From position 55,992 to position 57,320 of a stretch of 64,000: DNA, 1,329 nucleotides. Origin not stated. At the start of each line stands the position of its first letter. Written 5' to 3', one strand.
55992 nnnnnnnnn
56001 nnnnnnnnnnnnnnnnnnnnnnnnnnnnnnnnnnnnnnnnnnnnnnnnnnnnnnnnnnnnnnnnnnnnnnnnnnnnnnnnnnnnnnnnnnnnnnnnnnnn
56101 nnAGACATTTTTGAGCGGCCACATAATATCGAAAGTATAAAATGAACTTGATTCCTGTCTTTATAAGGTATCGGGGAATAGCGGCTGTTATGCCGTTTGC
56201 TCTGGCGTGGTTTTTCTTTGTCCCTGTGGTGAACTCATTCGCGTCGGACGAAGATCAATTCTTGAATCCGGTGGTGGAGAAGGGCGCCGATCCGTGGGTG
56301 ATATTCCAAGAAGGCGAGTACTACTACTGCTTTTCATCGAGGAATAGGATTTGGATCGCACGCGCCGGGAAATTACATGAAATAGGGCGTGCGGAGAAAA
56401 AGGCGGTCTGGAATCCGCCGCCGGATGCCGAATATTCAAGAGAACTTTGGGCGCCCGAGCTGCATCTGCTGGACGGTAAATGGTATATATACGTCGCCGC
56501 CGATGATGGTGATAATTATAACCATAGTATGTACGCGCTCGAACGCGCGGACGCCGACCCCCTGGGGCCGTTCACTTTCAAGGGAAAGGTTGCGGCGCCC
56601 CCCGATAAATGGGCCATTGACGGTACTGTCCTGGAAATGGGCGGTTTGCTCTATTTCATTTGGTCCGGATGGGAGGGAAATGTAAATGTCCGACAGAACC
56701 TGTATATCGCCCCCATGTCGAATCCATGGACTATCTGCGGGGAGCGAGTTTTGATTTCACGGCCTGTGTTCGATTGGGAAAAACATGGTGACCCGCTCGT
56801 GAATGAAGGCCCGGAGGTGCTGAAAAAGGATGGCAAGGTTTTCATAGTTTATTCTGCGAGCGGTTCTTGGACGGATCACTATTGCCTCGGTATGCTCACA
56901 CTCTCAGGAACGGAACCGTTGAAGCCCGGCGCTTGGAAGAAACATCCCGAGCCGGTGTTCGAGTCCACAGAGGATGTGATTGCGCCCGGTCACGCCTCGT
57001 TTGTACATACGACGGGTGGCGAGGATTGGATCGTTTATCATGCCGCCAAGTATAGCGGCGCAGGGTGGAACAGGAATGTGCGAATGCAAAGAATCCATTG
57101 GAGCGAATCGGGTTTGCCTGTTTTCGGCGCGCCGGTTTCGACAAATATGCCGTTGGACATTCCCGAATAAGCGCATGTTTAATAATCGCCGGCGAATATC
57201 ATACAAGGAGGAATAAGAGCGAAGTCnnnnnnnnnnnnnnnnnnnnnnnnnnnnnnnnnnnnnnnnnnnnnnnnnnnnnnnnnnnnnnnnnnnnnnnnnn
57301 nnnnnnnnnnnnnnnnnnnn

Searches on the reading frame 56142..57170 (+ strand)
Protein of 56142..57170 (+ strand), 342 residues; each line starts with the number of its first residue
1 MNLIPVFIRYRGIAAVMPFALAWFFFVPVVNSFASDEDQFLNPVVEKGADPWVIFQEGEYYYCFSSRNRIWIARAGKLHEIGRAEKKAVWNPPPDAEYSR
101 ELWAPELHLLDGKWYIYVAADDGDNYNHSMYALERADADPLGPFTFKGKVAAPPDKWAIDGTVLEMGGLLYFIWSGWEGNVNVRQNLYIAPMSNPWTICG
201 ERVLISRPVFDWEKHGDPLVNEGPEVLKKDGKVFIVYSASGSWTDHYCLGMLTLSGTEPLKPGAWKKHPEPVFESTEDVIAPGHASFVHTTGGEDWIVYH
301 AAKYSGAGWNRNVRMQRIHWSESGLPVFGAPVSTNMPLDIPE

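Call 78: search_protein_families(library=pfam, proteins=[window:56142-57170:+], max_evalue=0.01)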
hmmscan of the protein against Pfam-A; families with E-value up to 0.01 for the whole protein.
window:56142-57170:+ (342 aa): 1 family
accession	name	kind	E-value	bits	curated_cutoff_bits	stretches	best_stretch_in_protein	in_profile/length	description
PF04616.20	Glyco_hydro_43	-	3.8e-58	197.5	32.2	1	41-326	2-288/288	Glycosyl hydrolases family 43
